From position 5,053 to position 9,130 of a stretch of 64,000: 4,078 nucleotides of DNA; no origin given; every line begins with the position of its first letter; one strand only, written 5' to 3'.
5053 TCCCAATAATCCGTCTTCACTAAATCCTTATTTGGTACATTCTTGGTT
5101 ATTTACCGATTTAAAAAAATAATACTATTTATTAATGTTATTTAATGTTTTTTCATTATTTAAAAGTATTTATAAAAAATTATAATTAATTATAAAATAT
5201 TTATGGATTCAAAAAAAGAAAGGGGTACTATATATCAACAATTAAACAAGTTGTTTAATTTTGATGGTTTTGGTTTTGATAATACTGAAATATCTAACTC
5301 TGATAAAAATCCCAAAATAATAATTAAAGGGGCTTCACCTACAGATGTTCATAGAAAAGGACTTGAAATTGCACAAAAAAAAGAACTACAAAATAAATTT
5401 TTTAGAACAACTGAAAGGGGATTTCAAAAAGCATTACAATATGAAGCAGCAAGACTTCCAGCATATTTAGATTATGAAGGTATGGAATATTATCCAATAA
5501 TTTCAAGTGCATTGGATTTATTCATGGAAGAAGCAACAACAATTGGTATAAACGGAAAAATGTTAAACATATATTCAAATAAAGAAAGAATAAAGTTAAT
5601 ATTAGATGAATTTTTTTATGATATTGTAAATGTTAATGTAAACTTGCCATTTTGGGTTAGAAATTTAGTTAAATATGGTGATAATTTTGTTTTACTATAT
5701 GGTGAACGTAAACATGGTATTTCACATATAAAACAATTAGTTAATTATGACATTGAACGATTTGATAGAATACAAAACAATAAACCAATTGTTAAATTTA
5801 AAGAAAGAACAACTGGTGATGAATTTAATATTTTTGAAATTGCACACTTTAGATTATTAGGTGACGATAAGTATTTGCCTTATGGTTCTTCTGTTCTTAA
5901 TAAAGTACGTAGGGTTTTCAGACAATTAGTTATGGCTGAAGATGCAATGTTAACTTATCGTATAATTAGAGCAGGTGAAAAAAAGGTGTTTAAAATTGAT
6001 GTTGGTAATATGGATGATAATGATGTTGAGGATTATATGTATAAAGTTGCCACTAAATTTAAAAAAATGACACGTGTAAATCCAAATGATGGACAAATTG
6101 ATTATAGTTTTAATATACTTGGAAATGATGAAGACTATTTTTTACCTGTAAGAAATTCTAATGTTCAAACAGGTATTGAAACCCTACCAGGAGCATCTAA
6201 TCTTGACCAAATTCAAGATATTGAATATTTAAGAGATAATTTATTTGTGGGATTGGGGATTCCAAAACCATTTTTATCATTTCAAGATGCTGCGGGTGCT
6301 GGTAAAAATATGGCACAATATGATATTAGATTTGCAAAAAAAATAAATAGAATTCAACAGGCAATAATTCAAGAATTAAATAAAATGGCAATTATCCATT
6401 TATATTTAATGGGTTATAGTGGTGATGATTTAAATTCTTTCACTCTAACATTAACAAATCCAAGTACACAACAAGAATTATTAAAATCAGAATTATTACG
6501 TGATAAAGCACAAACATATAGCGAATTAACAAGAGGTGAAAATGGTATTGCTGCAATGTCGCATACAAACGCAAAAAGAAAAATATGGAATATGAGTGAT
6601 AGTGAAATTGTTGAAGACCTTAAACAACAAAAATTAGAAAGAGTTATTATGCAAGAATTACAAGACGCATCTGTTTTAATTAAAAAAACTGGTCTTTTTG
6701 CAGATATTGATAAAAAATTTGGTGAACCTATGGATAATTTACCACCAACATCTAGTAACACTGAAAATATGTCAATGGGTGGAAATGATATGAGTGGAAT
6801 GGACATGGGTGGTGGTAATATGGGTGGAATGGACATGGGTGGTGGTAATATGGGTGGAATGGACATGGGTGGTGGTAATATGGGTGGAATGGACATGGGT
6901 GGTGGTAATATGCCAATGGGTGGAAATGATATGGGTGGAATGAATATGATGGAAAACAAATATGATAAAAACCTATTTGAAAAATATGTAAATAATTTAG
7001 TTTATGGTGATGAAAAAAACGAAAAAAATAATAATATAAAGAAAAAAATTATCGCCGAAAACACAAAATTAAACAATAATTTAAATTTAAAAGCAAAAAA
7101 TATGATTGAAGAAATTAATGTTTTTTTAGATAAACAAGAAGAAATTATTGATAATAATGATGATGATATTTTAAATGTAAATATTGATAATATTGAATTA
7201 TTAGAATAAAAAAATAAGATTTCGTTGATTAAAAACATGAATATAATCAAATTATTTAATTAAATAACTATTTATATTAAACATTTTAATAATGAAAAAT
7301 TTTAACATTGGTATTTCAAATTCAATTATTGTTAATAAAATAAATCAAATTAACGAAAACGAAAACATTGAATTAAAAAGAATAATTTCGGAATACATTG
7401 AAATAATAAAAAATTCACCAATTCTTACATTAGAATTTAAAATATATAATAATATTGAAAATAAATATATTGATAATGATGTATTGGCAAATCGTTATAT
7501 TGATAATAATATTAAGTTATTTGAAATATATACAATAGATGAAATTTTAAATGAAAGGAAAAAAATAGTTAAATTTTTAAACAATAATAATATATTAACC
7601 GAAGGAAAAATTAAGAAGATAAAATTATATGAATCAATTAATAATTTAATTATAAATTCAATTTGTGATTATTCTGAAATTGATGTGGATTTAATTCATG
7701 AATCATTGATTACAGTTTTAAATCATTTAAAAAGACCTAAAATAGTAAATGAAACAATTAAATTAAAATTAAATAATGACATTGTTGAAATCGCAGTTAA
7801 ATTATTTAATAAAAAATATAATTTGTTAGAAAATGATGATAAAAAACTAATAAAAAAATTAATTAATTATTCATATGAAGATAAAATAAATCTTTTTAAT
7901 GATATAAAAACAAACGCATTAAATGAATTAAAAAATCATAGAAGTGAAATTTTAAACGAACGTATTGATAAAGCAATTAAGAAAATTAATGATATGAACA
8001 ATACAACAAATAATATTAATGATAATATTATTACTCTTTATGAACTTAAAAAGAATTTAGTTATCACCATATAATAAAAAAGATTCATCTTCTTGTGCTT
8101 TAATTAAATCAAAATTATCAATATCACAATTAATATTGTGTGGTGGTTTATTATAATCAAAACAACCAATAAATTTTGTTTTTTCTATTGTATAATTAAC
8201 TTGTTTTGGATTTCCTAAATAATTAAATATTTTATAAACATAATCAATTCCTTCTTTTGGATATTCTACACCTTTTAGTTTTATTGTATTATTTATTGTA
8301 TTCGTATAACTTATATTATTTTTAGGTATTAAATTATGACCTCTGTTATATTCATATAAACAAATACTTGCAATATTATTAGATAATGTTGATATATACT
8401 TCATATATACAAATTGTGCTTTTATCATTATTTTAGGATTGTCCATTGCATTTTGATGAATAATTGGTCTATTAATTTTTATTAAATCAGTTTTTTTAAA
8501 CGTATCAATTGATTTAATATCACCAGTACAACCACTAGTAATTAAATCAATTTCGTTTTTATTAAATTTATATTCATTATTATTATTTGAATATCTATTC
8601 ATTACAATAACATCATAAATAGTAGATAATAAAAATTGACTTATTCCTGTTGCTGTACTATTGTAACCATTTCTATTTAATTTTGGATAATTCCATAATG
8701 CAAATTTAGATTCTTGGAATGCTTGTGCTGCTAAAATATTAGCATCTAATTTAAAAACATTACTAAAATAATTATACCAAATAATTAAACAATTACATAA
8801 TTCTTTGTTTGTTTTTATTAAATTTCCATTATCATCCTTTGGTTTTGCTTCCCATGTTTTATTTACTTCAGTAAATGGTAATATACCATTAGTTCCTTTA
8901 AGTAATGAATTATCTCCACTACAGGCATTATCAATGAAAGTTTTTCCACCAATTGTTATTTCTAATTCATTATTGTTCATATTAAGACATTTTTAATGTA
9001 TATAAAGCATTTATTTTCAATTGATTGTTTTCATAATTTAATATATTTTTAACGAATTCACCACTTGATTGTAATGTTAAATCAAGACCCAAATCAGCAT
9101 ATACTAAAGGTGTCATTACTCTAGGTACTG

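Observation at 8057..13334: A 1450-aa protein plus SLT transglycosylase gene pair inserted, on the opposite strand, inside the conserved portal-to-prohead-protease head module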

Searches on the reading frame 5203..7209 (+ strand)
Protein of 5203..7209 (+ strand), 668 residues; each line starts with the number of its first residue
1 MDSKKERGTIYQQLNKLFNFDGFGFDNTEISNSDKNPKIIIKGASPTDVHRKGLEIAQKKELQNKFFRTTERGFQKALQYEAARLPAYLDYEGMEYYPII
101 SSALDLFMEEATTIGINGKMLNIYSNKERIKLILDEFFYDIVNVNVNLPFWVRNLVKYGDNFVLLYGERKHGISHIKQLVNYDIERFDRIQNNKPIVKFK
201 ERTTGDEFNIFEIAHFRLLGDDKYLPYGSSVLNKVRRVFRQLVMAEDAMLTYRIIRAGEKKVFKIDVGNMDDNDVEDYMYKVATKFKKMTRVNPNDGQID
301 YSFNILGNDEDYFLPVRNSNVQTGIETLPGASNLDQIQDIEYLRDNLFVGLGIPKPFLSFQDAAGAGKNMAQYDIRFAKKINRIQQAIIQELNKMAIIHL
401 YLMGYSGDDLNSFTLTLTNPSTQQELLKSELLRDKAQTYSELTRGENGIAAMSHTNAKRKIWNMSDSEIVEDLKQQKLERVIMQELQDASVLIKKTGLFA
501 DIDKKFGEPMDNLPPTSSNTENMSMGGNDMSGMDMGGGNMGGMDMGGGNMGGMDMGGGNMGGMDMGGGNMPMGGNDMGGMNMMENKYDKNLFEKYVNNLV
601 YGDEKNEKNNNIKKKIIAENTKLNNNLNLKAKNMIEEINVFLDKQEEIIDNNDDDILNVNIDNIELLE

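Call 4: search_protein_families(library=pfam, proteins=[window:5203-7209:+], max_evalue=0.1)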
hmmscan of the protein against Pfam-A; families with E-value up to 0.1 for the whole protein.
window:5203-7209:+ (668 aa): 1 family
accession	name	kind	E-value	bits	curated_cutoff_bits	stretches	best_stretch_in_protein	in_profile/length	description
PF07230.16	Portal_T4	-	5.4e-63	213.7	22.9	1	89-478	6-432/433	Bacteriophage T4-like portal protein (Gp20)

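Call 5: search_protein_families(library=phrogs, proteins=[window:5203-7209:+], max_evalue=0.1)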
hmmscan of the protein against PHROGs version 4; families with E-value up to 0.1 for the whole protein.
window:5203-7209:+ (668 aa): 4 families
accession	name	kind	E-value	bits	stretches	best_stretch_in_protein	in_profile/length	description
phrog_213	-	head and packaging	1.8e-53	182.9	1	56-480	37-498/528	portal protein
phrog_1497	-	head and packaging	3.2e-13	50.3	2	75-177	56-167/549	portal protein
phrog_19480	-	head and packaging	1.6e-05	24.4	1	206-359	211-344/737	head morphogenesis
phrog_4150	-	head and packaging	0.00074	19.6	1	530-581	205-254/430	virion structural protein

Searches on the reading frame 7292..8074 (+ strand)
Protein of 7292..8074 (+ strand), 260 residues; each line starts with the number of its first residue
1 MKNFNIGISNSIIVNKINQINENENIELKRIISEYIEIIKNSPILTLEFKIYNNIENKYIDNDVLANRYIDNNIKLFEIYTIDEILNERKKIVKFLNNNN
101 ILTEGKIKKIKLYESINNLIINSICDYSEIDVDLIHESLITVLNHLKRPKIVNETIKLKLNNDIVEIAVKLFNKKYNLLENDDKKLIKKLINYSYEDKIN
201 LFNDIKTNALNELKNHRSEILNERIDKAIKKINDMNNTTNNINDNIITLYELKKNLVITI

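Call 4: search_protein_families(library=pfam, proteins=[window:7292-8074:+], max_evalue=0.1)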
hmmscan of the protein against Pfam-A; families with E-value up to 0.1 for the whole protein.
window:7292-8074:+ (260 aa): 2 families
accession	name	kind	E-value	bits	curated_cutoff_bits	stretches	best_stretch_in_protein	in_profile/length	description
PF17100.10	NACHT_N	-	0.045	14.1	30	1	170-254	2-89/220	N-terminal domain of NWD NACHT-NTPase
PF21981.2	RecX_HTH3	-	0.076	13.6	26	0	165-193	4-33/48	RecX, third three-helix domain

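Call 5: search_protein_families(library=phrogs, proteins=[window:7292-8074:+], max_evalue=0.1)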
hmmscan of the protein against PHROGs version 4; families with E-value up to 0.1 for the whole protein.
window:7292-8074:+ (260 aa): 0 families

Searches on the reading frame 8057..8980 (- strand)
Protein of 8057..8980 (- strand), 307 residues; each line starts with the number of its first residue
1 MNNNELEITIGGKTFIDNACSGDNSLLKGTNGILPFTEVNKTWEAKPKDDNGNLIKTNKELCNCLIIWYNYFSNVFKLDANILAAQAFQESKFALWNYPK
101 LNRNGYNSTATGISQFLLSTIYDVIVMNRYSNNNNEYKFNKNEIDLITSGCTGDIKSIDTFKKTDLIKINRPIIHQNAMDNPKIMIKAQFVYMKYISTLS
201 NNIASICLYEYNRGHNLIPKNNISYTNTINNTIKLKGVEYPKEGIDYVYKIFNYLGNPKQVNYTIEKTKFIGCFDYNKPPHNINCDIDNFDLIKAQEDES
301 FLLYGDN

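Call 4: search_protein_families(library=pfam, proteins=[window:8057-8980:-], max_evalue=0.1)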
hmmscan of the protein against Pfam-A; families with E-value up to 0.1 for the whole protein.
window:8057-8980:- (307 aa): 0 families

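Call 5: search_protein_families(library=phrogs, proteins=[window:8057-8980:-], max_evalue=0.1)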
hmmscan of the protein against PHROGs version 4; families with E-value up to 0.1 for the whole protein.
window:8057-8980:- (307 aa): 2 families
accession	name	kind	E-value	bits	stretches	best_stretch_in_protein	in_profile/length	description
phrog_21201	-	other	0.013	16.2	1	214-256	106-148/156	DNA methyltransferase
phrog_34655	-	unknown function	0.039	15.2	0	140-168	14-42/65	-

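Call 7: search_dna_similar(query=window:8057-8980:-, collection=phages, mode=protein, max_evalue=0.01, max_rows=30)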
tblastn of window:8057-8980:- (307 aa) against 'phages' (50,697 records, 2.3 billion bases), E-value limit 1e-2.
No match.

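Call 10: search_solved_structures(query=window:8057-8980:-, max_evalue=10, show_alignments=3)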
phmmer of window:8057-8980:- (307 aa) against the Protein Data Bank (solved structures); distinct sequences matched with E-value up to 10: 2.
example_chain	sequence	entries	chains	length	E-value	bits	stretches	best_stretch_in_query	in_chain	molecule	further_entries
4oy6_A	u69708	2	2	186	0.68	12.4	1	61-106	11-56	Putative secreted cellulose-binding protein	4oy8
9bd5_A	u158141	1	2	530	2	10.9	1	149-232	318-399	Spore coat protein A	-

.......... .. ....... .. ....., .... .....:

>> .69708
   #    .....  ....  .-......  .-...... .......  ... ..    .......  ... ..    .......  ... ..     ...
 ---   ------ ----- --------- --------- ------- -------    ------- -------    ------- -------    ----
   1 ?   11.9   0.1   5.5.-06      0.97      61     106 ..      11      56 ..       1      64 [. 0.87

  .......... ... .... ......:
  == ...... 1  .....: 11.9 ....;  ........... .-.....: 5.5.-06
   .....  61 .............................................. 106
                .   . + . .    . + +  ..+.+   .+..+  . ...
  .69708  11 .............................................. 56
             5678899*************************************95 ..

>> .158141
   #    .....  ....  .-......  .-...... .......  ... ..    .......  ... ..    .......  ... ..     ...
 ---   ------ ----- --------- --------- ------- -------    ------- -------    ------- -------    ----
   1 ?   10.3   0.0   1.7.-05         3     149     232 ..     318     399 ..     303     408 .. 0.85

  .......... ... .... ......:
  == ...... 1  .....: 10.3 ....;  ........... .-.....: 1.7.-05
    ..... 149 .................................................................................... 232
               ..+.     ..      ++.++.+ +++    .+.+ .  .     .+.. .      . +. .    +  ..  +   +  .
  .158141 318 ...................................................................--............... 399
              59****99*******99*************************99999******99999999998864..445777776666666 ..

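Call 13: find_homologous_proteins(query=window:8057-8980:-, max_evalue=0.001)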
Query window:8057-8980:- (307 aa): 28 proteins with E <= 0.001 among 749 candidates.
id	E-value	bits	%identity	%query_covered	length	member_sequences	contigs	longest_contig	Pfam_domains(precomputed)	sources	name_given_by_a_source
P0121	1.3e-202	690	99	100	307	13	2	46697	-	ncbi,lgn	-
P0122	8.0e-110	385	60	97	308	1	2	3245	-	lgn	-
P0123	1.8e-104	367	58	97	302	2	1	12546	-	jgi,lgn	jgi:hypothetical protein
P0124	7.0e-102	359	57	99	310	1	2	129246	-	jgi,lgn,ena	jgi:hypothetical protein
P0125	5.2e-98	346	56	99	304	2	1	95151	-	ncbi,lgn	-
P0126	2.2e-83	298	55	97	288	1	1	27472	-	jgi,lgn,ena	-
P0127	5.2e-68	248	49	95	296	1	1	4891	-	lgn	-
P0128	4.7e-57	212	44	96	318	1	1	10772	-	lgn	-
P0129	1.5e-54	203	44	89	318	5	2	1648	-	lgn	-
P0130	3.3e-50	189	43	82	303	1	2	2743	-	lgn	-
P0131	4.6e-48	182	46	81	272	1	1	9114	-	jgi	jgi:hypothetical protein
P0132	2.2e-47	180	47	86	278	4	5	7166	PF01464.26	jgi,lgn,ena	-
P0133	4.9e-46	176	41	81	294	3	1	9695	-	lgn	-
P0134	7.4e-46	175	46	82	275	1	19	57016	-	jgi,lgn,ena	jgi:hypothetical protein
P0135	1.7e-45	174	45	79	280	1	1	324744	PF01464.26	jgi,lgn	jgi:hypothetical protein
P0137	1.6e-43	167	38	98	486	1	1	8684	PF08291.17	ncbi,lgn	-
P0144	8.1e-35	139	42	82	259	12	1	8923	PF01464.26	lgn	-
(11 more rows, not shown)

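Call 23: search_solved_structures(query=A1, max_evalue=1, show_alignments=3)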
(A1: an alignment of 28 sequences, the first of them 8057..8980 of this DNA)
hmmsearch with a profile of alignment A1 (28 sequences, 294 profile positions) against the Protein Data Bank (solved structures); distinct sequences matched with E-value up to 1: 0.
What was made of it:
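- On SLT / family-1 lytic transglycosylase (PF01464), for the 307-aa protein: A profile search of PDB sequences finds nothing (call 23).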

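Call 24: search_protein_families(library=pfam, alignment_id=A1, max_evalue=0.1)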
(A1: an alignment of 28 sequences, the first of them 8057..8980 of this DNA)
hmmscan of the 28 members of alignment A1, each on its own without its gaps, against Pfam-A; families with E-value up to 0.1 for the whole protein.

A. member 1, window:8057-8980:- (307 aa): 0 families

B. families by the number of members that match (of 28 scanned): 10 families
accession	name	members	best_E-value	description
PF01464.25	SLT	20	3.4e-07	Transglycosylase SLT domain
PF01832.25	Glucosaminidase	2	0.03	Mannosyl-glycoprotein endo-beta-N-acetylglucosaminidase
PF08291.16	Peptidase_M15_3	1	9e-09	Peptidase M15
PF17106.10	NACHT_sigma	1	0.011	Sigma domain on NACHT-NTPases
PF02451.20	Nodulin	1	0.024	Nodulin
PF13880.12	Acetyltransf_13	1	0.035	ESCO1/2 acetyl-transferase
PF05127.21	NAT10_TcmA_helicase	1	0.065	RNA cytidine acetyltransferase NAT10/TcmA, helicase domain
PF12521.13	DUF3724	1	0.086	Protein of unknown function (DUF3724)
PF11491.13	DUF3213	1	0.088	Protein of unknown function (DUF3213)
PF08354.15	Fas1-AflB-like_hel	1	0.089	Fatty acid synthase subunit beta/Fas1-like, helical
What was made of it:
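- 8057..8980 (-): CDS of the 307-aa SLT-type lytic transglycosylase. About 75 N-terminal residues (8756-8980) form a conserved non-catalytic region. The catalytic domain spans about 8201-8755. It has 28 homologues (call 13), of which 20 match PF01464 SLT (best E 3.4e-7) (call 24).
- On SLT / family-1 lytic transglycosylase (PF01464), for the 307-aa protein: 20 of its 28 homologues hit SLT at E<0.1, the best at 3.4e-7 (call 24).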

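Call 39: list_cluster_members(proteins=[P0121, P0005, P0054, P0058, P0071, P0072, P0117, P0090, P0125, P0137])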
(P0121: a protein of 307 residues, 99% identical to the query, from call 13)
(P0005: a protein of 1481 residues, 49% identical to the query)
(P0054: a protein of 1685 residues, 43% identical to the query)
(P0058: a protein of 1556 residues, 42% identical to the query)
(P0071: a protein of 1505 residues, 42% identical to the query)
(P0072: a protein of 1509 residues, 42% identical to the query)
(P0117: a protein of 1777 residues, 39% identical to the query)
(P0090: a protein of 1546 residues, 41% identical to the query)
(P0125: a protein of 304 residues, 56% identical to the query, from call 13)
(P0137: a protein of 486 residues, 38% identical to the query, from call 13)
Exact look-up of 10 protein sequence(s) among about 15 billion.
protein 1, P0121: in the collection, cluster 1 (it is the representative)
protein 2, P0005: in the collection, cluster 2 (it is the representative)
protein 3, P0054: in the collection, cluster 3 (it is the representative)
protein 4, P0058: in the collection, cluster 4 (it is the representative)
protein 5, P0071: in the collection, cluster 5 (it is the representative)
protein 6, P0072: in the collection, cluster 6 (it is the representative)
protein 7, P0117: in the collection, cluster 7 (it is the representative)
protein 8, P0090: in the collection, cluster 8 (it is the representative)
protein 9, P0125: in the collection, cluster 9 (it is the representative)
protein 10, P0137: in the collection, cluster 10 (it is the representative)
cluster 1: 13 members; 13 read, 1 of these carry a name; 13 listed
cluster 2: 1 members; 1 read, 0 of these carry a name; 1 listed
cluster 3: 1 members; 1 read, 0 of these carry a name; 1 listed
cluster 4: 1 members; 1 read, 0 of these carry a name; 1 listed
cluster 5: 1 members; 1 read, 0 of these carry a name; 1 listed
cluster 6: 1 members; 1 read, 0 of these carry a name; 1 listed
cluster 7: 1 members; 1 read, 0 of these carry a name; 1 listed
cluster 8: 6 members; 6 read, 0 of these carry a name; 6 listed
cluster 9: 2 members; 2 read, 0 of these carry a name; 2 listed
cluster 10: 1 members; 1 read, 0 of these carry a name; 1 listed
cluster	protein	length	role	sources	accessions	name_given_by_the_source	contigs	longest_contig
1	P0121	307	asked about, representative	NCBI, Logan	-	-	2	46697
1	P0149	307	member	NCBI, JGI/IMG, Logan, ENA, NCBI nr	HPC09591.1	MAG TPA: hypothetical protein PLN85_00755 [archaeon] | hypothetical protein [archaeon]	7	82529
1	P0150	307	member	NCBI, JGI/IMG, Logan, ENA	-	-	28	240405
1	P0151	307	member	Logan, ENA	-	-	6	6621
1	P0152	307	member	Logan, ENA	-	-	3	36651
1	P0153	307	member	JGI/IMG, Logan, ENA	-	-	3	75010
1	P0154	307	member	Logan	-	-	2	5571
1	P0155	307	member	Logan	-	-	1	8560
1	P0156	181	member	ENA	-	-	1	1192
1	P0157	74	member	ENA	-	-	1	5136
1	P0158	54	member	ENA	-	-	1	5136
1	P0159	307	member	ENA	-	-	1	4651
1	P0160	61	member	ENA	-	-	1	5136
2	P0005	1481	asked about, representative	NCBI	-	-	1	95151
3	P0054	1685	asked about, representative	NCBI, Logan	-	-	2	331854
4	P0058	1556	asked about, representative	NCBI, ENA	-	-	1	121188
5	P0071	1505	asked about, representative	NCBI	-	-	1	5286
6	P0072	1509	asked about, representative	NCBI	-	-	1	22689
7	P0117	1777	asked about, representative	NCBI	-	-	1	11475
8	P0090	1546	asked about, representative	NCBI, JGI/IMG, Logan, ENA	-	-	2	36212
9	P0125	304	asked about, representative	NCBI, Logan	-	-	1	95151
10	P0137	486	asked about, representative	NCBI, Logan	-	-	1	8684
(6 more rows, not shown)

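Call 74: search_solved_structures(query=P0135, max_evalue=10, show_alignments=3)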
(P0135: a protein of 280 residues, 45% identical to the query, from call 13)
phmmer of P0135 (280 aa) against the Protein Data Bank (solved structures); distinct sequences matched with E-value up to 10: 0.
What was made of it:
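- Tried and rejected: A phmmer search of PDB sequences with the SLT homologue P0135 also found nothing (call 74).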
